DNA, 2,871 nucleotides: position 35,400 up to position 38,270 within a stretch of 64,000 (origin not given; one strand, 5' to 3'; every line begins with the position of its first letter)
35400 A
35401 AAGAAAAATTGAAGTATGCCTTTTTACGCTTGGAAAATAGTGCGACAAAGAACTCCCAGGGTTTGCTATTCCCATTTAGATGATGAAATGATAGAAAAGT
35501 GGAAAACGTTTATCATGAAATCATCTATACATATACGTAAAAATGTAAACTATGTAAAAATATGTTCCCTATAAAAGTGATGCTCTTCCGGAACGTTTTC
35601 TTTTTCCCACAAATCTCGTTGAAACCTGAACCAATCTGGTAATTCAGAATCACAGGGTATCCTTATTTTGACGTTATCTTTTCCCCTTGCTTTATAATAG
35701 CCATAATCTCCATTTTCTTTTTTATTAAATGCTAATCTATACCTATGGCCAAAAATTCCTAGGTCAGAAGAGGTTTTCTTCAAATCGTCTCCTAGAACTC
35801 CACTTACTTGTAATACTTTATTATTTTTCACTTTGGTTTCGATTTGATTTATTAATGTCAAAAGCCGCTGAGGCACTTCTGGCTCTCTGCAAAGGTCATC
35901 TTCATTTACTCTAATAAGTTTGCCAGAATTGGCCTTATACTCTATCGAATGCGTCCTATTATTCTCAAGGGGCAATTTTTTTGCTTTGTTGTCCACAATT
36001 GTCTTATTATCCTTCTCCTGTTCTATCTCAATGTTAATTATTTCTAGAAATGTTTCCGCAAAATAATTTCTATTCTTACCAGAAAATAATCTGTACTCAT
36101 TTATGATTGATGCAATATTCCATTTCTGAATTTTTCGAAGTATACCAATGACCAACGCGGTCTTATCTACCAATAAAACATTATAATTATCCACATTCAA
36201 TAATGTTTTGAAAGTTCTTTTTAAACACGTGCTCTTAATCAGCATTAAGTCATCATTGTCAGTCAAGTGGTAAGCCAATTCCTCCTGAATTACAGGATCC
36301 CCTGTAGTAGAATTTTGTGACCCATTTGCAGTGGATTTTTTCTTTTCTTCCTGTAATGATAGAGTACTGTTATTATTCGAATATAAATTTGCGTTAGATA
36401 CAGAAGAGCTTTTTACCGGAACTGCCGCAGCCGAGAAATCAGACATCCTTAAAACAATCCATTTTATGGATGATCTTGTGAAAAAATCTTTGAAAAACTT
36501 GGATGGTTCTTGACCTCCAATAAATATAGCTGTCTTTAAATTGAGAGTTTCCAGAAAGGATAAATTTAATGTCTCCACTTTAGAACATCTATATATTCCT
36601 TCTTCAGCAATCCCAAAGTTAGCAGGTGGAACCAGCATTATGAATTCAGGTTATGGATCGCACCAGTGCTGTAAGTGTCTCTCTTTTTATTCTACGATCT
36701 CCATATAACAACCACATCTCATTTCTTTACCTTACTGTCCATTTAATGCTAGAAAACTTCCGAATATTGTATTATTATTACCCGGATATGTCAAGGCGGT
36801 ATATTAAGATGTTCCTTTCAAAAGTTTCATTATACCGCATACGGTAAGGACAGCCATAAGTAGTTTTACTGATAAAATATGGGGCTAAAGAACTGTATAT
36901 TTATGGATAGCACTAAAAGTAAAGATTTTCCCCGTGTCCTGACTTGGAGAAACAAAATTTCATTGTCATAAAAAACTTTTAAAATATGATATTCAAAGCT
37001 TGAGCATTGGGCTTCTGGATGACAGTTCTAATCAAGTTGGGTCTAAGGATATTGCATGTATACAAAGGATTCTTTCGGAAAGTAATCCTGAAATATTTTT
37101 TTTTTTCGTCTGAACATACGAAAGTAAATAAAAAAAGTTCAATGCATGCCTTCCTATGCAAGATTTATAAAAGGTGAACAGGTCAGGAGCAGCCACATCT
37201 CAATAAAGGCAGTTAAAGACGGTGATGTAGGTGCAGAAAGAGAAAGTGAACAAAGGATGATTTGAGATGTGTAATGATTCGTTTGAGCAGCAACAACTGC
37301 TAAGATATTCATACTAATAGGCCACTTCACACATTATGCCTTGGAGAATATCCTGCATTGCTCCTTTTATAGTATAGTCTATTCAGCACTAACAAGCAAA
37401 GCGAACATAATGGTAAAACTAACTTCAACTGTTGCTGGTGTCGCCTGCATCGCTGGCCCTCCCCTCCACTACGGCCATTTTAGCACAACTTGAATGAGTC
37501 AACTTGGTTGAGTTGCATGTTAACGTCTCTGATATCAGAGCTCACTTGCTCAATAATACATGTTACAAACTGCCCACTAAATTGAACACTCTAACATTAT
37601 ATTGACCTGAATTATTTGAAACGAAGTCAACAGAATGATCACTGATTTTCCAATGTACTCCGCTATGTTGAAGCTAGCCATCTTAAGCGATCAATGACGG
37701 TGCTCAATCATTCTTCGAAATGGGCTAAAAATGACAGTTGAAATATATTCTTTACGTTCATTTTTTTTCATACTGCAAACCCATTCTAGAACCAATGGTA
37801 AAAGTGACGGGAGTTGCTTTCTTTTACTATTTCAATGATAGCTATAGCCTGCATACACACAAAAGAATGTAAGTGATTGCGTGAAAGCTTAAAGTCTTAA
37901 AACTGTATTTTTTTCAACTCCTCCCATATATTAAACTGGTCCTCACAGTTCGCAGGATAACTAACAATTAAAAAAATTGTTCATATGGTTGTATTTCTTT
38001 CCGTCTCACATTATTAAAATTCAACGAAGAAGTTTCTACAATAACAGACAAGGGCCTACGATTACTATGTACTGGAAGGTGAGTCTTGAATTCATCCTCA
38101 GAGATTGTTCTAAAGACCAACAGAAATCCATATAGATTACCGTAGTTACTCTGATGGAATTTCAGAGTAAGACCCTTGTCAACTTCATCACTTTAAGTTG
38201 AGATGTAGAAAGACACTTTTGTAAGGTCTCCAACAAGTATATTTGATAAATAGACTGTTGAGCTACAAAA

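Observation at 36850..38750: PAU-gene relic in an ORF-free zone: a fossil subtelomere next to HMR?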

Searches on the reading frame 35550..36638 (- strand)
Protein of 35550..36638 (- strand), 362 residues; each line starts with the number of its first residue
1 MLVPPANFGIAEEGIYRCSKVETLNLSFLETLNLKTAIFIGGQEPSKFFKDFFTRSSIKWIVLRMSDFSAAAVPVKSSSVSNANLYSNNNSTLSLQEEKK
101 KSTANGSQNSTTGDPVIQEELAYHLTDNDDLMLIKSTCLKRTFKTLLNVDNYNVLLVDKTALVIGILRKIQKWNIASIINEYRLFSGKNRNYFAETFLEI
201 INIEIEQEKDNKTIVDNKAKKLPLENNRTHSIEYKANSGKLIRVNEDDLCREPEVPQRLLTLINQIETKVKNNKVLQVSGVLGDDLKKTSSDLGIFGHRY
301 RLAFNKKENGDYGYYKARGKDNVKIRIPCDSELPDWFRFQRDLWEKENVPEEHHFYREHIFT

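Call 17: find_homologous_proteins(query=window:35550-36638:-, max_evalue=1e-30)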
Query window:35550-36638:- (362 aa): 128 proteins with E <= 1e-30 among 1790 candidates; the best 120 are listed.
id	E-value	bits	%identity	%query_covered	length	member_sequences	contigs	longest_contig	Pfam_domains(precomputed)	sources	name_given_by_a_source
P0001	3.6e-238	807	99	100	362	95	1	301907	PF03162.19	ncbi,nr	ncbi:CQS_1a_G0006290.mRNA.1.CDS.1 [Saccharomyces cerevisiae]|nr:CQS_1a_G0006290.mRNA.1.CDS.1 [Saccha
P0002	5.2e-204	695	86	100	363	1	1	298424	PF03162.19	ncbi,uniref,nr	ncbi:oca4p [Saccharomyces arboricola H-6]|uniref:Oca4p n=1 Tax=Saccharomyces arboricola (strain H-6 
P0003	5.3e-204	695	87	100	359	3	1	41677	PF03162.19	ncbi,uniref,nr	ncbi:YCR095C-like protein [Saccharomyces cerevisiae x Saccharomyces kudriavzevii VIN7]|uniref:YCR095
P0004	2.2e-200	683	85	100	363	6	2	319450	PF03162.19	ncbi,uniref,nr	ncbi:hypothetical protein SEUBUCD646_0C01620 [Saccharomyces eubayanus]|uniref:OCA4-like protein n=2 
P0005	5.1e-154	531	87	76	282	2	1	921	PF03162.19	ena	-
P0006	1.1e-126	441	58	100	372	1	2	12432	PF03162.19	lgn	-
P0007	1.2e-126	441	87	64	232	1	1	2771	PF03162.19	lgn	-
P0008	1.8e-123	430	55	100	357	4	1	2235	PF03162.19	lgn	-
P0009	6.0e-121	422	54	100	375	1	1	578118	PF03162.19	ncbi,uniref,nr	ncbi:hypothetical protein KAFR_0J02580 [Kazachstania africana CBS 2517]|uniref:Uncharacterized prote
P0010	1.3e-120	421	54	100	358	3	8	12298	PF03162.19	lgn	-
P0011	1.3e-120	421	53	100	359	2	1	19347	PF03162.19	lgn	-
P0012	1.1e-119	418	52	100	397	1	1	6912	PF03162.19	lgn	-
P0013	1.2e-119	418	55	100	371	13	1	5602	PF03162.19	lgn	-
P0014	3.3e-119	416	53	100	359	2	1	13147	PF03162.19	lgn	-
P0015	1.8e-118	414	54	100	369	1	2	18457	PF03162.19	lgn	-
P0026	3.1e-111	390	53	100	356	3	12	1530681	PF03162.19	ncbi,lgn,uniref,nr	ncbi:hypothetical protein ZYGR_0N07560 [Zygosaccharomyces rouxii]|uniref:ZYRO0D17600p n=2 Tax=Zygosa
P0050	4.4e-99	350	50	100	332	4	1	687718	PF03162.19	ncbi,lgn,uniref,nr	ncbi:Oca4p [Lachancea thermotolerans CBS 6340]|uniref:KLTH0A07612p n=1 Tax=Lachancea thermotolerans 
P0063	1.7e-89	318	79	19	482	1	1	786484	PF03162.19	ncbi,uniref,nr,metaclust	ncbi:Oca4p NDAI_0I00290 [Naumovozyma dairenensis CBS 421]|uniref:Protein OCA4 n=1 Tax=Naumovozyma da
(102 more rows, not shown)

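Call 18: find_encoding_contigs(protein=P0002, flank=10000, max_places=3)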
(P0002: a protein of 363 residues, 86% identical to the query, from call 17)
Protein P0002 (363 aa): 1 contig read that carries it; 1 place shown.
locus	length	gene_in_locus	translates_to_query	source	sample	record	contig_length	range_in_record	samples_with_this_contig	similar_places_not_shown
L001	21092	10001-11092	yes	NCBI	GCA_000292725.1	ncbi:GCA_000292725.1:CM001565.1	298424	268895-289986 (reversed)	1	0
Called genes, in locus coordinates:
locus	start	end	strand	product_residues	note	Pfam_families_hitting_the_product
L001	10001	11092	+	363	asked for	PF03162:Y_phosphatase2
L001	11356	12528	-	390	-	PF03381:CDC50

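Call 19: find_encoding_contigs(protein=P0004, flank=10000, max_places=3)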
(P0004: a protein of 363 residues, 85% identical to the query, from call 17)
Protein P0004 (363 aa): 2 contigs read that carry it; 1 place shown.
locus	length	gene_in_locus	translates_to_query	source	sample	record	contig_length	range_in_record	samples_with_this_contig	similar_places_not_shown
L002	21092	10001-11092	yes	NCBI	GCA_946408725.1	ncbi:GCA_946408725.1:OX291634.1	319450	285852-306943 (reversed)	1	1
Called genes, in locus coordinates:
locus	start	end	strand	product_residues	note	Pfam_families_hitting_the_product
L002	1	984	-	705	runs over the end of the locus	PF11765:Hyphal_reg_CWP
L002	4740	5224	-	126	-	PF00046:Homeodomain, PF05920:Homeobox_KN (weak)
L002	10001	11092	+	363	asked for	PF03162:Y_phosphatase2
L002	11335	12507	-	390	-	PF03381:CDC50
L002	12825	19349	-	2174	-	-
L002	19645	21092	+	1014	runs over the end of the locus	PF01624:MutS_I, PF05188:MutS_II, PF05192:MutS_III, PF05190:MutS_IV (weak), PF00488:MutS_V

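Call 20: find_encoding_contigs(protein=P0003, flank=10000, max_places=3)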
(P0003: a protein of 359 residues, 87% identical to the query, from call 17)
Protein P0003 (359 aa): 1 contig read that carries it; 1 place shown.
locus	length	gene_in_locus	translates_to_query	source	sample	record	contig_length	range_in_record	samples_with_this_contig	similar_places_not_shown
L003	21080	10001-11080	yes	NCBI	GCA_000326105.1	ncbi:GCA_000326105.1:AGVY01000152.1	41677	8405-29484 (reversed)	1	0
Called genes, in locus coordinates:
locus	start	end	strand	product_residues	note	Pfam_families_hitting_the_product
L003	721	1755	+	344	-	PF00106:adh_short (weak), PF01073:3Beta_HSD, PF01370:Epimerase, PF02719:Polysacc_synt_2 (faint), PF07993:NAD_binding_4 (weak), PF13460:NAD_binding_10 (faint), PF16363:GDP_Man_Dehyd (weak)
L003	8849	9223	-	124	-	PF00660:SRP1_TIP1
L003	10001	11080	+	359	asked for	PF03162:Y_phosphatase2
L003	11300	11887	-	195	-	PF03381:CDC50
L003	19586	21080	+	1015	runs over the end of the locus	PF01624:MutS_I, PF05188:MutS_II, PF05192:MutS_III, PF05190:MutS_IV (weak), PF00488:MutS_V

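Call 22: list_cluster_members(proteins=[P0001])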
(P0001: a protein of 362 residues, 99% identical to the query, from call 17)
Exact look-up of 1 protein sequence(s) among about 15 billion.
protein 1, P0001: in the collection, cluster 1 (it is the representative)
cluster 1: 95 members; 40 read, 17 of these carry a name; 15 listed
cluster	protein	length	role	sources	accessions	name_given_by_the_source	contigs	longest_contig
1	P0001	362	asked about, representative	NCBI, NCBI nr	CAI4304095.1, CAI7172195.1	CQS_1a_G0006290.mRNA.1.CDS.1 [Saccharomyces cerevisiae]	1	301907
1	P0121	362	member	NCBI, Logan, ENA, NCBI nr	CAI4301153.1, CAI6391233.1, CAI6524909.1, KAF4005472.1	AEL_collapsed_G0006350.mRNA.1.CDS.1 [Saccharomyces cerevisiae] | Tyrosine phosphatase family protein [Saccharomyces cerevisiae]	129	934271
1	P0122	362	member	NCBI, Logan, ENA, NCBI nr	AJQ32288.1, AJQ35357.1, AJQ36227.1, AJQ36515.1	Oca4p [Saccharomyces cerevisiae YJM451] | Oca4p [Saccharomyces cerevisiae YJM1383]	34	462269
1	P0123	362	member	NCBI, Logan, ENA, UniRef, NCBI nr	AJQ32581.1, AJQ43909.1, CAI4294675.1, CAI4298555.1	BAF_collapsed_G0006370.mRNA.1.CDS.1 [Saccharomyces cerevisiae] | Oxidant-induced cell-cycle arrest n=1 Tax=Saccharomyces cerevisiae (strain YJM789) ... | Oca4p [Saccharomyces cerevisiae YJM1386]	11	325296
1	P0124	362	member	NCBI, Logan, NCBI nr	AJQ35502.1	Oca4p [Saccharomyces cerevisiae YJM453]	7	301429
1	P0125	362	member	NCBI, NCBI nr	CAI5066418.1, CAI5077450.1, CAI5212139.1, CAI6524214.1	ANL_collapsed_G0006400.mRNA.1.CDS.1 [Saccharomyces cerevisiae] | ANL_HP_G0094650.mRNA.1.CDS.1 [Saccharomyces cerevisiae]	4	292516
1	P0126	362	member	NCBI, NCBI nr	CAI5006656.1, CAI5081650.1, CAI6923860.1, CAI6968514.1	CPS_HP_G0120870.mRNA.1.CDS.1 [Saccharomyces cerevisiae] | CPS_HP_G0081630.mRNA.1.CDS.1 [Saccharomyces cerevisiae]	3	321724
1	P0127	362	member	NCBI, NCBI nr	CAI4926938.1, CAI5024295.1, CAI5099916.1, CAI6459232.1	CRE_HP_G0003510.mRNA.1.CDS.1 [Saccharomyces cerevisiae] | CRE_HP_G0020750.mRNA.1.CDS.1 [Saccharomyces cerevisiae]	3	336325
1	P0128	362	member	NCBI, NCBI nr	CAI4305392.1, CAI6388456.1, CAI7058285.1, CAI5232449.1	ASN_HP2_G0006090.mRNA.1.CDS.1 [Saccharomyces cerevisiae]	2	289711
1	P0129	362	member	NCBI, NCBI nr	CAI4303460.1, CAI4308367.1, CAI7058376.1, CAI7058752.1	BCN_G0006690.mRNA.1.CDS.1 [Saccharomyces cerevisiae]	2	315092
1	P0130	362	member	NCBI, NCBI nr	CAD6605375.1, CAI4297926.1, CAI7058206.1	HN1_G0052170.mRNA.1.CDS.1 [Saccharomyces cerevisiae]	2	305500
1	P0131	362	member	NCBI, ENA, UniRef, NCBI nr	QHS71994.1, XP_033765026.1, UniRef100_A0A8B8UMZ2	Oca4p [Saccharomyces paradoxus] | Oca4p n=1 Tax=Saccharomyces paradoxus TaxID=27291 RepID=A0A8B8UMZ2_SACPA | Oca4 [Saccharomyces paradoxus]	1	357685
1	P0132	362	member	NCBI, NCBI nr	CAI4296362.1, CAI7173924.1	CPI_1c_G0006270.mRNA.1.CDS.1 [Saccharomyces cerevisiae]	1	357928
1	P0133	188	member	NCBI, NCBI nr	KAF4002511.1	Tyrosine phosphatase family protein [Saccharomyces cerevisiae]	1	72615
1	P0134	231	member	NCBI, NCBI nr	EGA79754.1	YCR095C-like protein [Saccharomyces cerevisiae Vin13]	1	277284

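Call 24: find_encoding_contigs(protein=P0131, flank=10000, max_places=3)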
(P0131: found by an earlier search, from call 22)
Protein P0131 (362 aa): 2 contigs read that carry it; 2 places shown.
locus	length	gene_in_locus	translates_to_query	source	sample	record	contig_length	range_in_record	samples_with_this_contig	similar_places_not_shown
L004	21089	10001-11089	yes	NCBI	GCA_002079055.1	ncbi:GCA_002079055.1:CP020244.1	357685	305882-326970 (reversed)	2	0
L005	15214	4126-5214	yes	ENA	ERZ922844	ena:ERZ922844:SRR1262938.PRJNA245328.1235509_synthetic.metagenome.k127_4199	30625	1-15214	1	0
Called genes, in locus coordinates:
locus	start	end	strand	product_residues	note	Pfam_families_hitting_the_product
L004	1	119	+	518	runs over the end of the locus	PF00083:Sugar_tr, PF07690:MFS_1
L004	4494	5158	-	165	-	PF00046:Homeodomain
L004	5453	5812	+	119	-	PF00046:Homeodomain, PF05920:Homeobox_KN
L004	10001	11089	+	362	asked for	PF03162:Y_phosphatase2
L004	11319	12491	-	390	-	PF03381:CDC50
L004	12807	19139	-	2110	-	-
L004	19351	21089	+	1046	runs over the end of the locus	PF01624:MutS_I, PF05188:MutS_II, PF05192:MutS_III, PF05190:MutS_IV, PF00488:MutS_V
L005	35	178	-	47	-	-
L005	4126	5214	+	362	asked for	PF03162:Y_phosphatase2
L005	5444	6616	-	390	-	PF03381:CDC50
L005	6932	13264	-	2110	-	-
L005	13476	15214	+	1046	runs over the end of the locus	PF01624:MutS_I, PF05188:MutS_II, PF05192:MutS_III, PF05190:MutS_IV, PF00488:MutS_V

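Call 31: find_encoding_contigs(protein=P0007, flank=10000, max_places=3)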
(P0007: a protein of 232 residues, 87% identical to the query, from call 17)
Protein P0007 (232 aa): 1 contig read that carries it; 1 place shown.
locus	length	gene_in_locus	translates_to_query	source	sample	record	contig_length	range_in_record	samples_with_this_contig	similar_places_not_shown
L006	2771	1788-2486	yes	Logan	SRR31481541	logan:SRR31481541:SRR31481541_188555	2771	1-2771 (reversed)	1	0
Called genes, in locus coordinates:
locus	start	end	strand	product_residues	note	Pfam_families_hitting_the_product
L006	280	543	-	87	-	-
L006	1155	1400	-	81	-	-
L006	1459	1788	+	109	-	PF03162:Y_phosphatase2 (faint)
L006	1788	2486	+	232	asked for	PF03162:Y_phosphatase2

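Call 40: find_encoding_contigs(protein=P0026, flank=10000, max_places=1)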
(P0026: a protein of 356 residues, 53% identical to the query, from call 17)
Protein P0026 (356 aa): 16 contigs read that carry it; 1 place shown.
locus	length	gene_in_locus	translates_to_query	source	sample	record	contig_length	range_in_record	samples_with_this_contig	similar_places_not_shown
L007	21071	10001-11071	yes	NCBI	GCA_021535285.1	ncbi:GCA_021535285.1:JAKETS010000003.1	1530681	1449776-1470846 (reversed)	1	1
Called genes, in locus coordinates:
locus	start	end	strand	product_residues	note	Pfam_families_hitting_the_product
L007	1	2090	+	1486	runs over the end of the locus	PF14510:ABC_trans_N, PF00005:ABC_tran, PF13304:AAA_21 (faint), PF13481:AAA_25 (faint), PF01061:ABC2_membrane, PF06422:PDR_CDR, PF00005:ABC_tran, PF01061:ABC2_membrane, +1 more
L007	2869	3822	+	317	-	PF27577:ESF2_C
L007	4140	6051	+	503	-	PF08153:NGP1NT, PF01926:MMR_HSR1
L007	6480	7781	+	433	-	-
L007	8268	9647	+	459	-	PF02136:NTF2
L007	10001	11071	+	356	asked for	PF03162:Y_phosphatase2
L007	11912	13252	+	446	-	PF01488:Shikimate_DH, PF03435:Sacchrp_dh_NADP, PF13460:NAD_binding_10 (weak), PF16653:Sacchrp_dh_C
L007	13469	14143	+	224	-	PF14475:Mso1_Sec1_bdg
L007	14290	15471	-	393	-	PF03381:CDC50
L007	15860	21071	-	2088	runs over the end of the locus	PF16419:CNOT1_HEAT_N, PF16418:CNOT1_HEAT, PF16417:CNOT1_TTP_bind, PF16415:CNOT1_CAF1_bind, PF12842:DUF3819, PF25097:ARM_Cnot1, PF23590:NOT1_connector (weak), PF04054:Not1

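Call 41: find_encoding_contigs(protein=P0050, flank=10000, max_places=1)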
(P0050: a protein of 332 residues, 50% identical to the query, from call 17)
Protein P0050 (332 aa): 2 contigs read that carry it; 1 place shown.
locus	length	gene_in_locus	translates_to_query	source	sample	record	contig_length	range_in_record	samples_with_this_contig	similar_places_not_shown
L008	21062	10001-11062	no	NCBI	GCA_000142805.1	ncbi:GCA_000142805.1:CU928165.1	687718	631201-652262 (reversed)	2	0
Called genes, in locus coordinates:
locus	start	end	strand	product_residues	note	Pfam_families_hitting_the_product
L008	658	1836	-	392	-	PF02535:Zip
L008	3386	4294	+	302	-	PF27577:ESF2_C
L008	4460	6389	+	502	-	PF08153:NGP1NT, PF02421:FeoB_N (faint), PF01926:MMR_HSR1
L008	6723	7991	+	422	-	PF04857:CAF1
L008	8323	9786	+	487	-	PF02136:NTF2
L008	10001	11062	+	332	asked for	PF03162:Y_phosphatase2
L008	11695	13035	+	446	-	PF01488:Shikimate_DH (weak), PF03435:Sacchrp_dh_NADP, PF13460:NAD_binding_10 (weak), PF16653:Sacchrp_dh_C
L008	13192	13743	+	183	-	PF14475:Mso1_Sec1_bdg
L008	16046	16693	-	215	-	PF00179:UQ_con, PF09288:UBA_3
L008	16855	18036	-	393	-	PF03381:CDC50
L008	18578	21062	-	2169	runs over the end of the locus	-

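Call 42: find_encoding_contigs(protein=P0063, flank=10000, max_places=1)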
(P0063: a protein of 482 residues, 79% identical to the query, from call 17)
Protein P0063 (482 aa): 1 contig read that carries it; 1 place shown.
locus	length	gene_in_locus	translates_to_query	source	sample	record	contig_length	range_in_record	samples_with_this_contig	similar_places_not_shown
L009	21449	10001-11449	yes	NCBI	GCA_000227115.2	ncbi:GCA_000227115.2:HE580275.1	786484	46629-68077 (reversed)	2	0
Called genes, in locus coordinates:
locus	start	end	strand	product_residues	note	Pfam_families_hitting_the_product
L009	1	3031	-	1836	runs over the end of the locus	PF00069:Pkinase, PF07714:PK_Tyr_Ser-Thr, PF14531:Kinase-like (faint)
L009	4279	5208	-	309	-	PF04193:PQ-loop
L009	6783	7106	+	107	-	PF11503:YNR034W-A-like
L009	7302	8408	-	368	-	PF08577:PI31_Prot_C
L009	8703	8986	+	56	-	PF11654:NCE101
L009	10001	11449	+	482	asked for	PF03162:Y_phosphatase2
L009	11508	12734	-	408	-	PF03381:CDC50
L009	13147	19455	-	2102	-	PF16419:CNOT1_HEAT_N, PF16418:CNOT1_HEAT, PF16417:CNOT1_TTP_bind, PF16415:CNOT1_CAF1_bind, PF12842:DUF3819, PF23590:NOT1_connector (weak), PF25097:ARM_Cnot1, PF04054:Not1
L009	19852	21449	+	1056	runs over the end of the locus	PF01624:MutS_I, PF05188:MutS_II (faint), PF05192:MutS_III, PF05190:MutS_IV, PF00488:MutS_V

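Call 43: find_encoding_contigs(protein=P0009, flank=10000, max_places=1)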
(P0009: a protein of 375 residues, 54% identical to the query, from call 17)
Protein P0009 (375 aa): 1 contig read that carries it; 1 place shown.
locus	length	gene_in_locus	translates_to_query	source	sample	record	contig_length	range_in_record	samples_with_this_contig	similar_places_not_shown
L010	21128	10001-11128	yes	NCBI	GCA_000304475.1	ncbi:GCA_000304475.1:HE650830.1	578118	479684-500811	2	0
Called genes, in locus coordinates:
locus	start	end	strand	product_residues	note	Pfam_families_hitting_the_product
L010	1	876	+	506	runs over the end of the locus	-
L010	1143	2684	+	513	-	PF14821:Thr_synth_N, PF00291:PALP, PF24857:THR4_C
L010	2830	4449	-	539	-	PF09759:Atx10homo_assoc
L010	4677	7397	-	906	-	PF23381:Beta-prop_IFT122_1st, PF24805:EIF3I, PF24814:WD40_Prp19, PF24817:WD40_WDHD1_1st, PF25172:Beta-prop_WDR3_2nd, PF23414:Beta-prop_EML_2, PF25168:Beta-prop_WDR36-Utp21_2nd, PF24807:WD40_CDC20-Fz, +84 more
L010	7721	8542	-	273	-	PF05773:RWD, PF01205:Impact_N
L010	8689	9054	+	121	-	PF00515:TPR_1, PF07719:TPR_2 (weak), PF13181:TPR_8 (weak), PF13414:TPR_11, PF14559:TPR_19 (weak), PF13431:TPR_17 (weak)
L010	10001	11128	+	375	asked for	PF03162:Y_phosphatase2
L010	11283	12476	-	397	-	PF03381:CDC50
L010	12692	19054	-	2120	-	PF16419:CNOT1_HEAT_N, PF16418:CNOT1_HEAT, PF16417:CNOT1_TTP_bind, PF16415:CNOT1_CAF1_bind, PF12842:DUF3819, PF25097:ARM_Cnot1, PF23590:NOT1_connector (weak), PF04054:Not1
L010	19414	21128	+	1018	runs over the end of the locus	PF01624:MutS_I, PF05192:MutS_III, PF05190:MutS_IV (weak), PF00488:MutS_V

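Call 57: find_encoding_contigs(protein=P0001, flank=5000, max_places=2)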
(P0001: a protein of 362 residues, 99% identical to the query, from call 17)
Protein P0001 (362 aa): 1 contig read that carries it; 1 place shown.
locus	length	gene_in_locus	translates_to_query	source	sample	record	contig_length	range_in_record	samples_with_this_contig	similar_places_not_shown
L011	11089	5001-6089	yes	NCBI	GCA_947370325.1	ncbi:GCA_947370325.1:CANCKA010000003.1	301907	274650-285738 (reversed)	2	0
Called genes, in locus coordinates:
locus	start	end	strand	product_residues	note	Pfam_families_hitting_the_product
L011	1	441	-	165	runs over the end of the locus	PF00046:Homeodomain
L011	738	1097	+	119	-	PF00046:Homeodomain, PF05920:Homeobox_KN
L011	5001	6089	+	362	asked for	PF03162:Y_phosphatase2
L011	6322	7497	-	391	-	PF03381:CDC50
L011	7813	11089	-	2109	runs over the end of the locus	PF16419:CNOT1_HEAT_N, PF16418:CNOT1_HEAT, PF16417:CNOT1_TTP_bind, PF16415:CNOT1_CAF1_bind, PF12842:DUF3819, PF25097:ARM_Cnot1, PF23590:NOT1_connector (weak), PF04054:Not1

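Call 58: find_encoding_contigs(protein=P0130, flank=5000, max_places=2)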
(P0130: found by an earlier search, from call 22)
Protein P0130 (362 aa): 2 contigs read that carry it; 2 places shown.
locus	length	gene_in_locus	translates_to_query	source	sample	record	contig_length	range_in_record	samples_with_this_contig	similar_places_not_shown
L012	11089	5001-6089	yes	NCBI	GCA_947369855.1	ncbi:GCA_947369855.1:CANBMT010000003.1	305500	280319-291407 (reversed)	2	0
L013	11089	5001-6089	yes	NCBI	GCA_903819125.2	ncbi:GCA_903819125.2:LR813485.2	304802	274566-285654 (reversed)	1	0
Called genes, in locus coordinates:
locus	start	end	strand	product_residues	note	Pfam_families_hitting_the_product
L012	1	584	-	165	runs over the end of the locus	PF00046:Homeodomain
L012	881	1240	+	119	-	PF00046:Homeodomain, PF05920:Homeobox_KN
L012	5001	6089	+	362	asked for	PF03162:Y_phosphatase2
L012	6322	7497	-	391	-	PF03381:CDC50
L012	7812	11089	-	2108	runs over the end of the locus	PF16419:CNOT1_HEAT_N, PF16418:CNOT1_HEAT, PF16417:CNOT1_TTP_bind, PF16415:CNOT1_CAF1_bind, PF12842:DUF3819, PF25097:ARM_Cnot1, PF23590:NOT1_connector (faint), PF04054:Not1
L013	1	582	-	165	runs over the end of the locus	PF00046:Homeodomain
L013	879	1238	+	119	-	PF00046:Homeodomain, PF05920:Homeobox_KN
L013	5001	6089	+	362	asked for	PF03162:Y_phosphatase2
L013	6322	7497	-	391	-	PF03381:CDC50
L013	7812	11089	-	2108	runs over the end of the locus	PF16419:CNOT1_HEAT_N, PF16418:CNOT1_HEAT, PF16417:CNOT1_TTP_bind, PF16415:CNOT1_CAF1_bind, PF12842:DUF3819, PF25097:ARM_Cnot1, PF23590:NOT1_connector (faint), PF04054:Not1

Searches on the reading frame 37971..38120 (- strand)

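Call 50: search_protein_families(library=pfam, proteins=[window:37971-38120:-], max_evalue=0.1)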
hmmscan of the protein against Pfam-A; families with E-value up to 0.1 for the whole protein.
window:37971-38120:- (50 aa): 1 family
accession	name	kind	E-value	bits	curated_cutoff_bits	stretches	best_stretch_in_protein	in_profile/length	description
PF24540.1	zf-C2H2_REST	-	0.093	12.8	27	0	7-20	14-27/30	REST-like, C2H2-type zinc finger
